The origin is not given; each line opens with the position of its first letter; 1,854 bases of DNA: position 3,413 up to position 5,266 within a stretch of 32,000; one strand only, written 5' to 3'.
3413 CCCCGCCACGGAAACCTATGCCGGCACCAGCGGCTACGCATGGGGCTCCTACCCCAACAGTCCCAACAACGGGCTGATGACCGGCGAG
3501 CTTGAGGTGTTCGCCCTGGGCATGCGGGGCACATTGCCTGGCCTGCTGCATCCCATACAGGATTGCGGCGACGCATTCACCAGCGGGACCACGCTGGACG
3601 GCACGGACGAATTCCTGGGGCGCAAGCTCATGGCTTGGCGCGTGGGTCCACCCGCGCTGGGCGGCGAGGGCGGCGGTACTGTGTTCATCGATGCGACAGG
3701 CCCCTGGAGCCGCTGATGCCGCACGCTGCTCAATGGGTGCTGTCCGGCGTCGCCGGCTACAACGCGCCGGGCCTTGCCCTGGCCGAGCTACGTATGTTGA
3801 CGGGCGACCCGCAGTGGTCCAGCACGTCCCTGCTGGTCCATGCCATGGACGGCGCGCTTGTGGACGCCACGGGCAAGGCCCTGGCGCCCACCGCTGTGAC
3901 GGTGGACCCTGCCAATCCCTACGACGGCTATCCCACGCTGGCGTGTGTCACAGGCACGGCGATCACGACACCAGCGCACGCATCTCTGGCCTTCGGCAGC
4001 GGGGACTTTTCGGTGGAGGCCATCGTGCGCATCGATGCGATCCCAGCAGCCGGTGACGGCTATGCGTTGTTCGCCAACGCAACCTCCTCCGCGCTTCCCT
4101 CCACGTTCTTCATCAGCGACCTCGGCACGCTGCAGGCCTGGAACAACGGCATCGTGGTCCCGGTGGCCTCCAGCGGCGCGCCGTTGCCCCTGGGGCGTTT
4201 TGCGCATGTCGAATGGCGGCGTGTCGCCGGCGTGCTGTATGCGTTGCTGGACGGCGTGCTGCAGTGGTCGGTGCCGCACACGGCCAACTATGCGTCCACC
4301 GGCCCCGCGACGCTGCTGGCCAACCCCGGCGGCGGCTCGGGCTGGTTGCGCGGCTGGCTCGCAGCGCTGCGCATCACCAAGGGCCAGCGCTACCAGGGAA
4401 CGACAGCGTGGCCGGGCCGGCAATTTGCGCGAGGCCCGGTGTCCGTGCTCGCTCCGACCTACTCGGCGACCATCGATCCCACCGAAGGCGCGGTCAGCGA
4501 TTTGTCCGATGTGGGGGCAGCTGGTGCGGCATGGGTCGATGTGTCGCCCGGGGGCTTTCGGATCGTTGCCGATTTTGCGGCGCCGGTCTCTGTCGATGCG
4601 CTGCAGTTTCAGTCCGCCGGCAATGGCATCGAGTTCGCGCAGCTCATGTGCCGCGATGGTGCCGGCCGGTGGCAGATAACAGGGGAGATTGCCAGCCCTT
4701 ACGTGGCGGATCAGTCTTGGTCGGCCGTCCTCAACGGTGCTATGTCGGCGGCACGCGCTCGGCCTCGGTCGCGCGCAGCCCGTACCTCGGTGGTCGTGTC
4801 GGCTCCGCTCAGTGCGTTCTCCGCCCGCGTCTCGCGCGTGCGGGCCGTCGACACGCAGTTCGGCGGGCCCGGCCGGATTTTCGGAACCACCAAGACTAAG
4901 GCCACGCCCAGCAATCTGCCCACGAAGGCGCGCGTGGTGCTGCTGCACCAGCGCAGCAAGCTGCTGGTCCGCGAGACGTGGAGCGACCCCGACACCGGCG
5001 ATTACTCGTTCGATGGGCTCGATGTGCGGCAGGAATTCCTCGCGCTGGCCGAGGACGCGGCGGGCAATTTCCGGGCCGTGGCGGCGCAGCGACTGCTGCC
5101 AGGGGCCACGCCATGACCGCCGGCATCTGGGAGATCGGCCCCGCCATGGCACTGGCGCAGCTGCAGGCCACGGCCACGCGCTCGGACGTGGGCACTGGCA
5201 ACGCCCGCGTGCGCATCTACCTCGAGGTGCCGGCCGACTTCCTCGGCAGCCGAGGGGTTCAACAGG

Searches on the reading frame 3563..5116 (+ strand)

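Call 58: search_protein_families(library=pfam, proteins=[window:3563-5116:+], max_evalue=0.001)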
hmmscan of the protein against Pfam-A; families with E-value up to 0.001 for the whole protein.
window:3563-5116:+ (517 aa): 1 family
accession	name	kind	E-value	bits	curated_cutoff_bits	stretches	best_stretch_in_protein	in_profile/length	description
PF13385.13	Laminin_G_3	-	1.3e-05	25.8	27.6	1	131-272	4-141/151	Concanavalin A-like lectin/glucanases superfamily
